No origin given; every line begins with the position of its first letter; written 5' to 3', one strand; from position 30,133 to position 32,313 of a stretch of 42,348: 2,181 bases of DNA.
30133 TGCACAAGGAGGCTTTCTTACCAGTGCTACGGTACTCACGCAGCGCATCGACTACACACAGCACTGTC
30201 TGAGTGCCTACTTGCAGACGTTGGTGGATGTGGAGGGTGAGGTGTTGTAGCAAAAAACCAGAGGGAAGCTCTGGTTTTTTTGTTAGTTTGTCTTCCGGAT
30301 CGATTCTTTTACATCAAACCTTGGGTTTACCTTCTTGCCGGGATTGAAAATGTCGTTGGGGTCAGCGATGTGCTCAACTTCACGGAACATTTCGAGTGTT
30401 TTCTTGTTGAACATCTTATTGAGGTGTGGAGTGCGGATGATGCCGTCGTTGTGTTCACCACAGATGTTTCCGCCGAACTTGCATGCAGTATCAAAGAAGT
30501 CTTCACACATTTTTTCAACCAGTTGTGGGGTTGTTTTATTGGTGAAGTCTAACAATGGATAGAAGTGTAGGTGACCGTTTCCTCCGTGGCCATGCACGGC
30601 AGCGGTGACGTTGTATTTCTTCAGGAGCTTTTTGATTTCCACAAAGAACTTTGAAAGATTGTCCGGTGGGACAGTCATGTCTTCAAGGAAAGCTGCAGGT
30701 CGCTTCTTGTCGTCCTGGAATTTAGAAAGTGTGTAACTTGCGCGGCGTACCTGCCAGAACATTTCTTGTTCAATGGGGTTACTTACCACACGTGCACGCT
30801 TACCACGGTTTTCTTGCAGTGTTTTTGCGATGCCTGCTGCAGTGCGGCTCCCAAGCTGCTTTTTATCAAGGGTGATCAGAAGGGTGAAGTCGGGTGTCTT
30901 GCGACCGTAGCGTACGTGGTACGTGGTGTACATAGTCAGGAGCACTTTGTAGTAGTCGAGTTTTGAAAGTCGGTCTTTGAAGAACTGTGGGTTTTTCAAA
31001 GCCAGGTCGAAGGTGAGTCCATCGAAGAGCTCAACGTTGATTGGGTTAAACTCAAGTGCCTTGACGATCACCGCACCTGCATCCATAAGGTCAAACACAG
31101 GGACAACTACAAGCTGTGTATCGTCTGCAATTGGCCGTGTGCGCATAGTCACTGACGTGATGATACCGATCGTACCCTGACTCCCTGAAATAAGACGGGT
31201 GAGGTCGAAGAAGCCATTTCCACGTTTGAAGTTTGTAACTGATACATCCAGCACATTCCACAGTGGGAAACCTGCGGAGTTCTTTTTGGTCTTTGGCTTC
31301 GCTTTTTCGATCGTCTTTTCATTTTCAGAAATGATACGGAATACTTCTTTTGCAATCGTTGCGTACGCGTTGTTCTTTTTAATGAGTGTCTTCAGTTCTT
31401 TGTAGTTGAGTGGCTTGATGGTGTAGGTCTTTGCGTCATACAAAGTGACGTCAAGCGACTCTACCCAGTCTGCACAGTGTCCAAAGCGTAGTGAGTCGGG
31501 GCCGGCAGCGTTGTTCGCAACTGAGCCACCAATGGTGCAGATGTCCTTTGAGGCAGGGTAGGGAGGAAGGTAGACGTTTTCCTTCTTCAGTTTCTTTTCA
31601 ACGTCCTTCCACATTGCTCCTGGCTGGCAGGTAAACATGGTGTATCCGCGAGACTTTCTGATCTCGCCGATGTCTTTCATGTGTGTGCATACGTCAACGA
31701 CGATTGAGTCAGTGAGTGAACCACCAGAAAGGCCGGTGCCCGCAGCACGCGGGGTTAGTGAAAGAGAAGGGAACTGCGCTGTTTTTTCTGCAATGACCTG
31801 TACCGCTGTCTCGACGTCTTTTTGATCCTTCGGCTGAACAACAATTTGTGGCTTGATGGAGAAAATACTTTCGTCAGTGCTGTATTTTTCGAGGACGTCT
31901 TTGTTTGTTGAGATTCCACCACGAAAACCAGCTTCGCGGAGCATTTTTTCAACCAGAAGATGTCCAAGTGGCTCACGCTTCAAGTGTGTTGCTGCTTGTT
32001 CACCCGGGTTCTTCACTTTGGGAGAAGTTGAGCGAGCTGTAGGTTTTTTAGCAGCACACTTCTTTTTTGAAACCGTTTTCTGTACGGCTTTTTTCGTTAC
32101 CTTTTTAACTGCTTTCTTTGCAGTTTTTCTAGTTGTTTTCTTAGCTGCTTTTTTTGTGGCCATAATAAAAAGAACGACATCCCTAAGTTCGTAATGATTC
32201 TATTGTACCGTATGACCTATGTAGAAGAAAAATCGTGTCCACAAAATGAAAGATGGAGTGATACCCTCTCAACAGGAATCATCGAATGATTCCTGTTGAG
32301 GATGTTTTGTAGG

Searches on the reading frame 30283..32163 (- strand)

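Call 36: search_protein_families(library=pfam, proteins=[window:30283-32163:-], max_evalue=0.001)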
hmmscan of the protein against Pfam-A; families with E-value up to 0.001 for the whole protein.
window:30283-32163:- (626 aa): 2 families
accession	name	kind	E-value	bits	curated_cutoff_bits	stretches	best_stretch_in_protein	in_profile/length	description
PF02913.24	FAD-oxidase_C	-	8e-39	134.3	21.2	1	349-610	5-247/248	FAD linked oxidases, C-terminal domain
PF01565.28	FAD_binding_4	-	1.3e-26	93.3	26.4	1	105-248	1-137/139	FAD binding domain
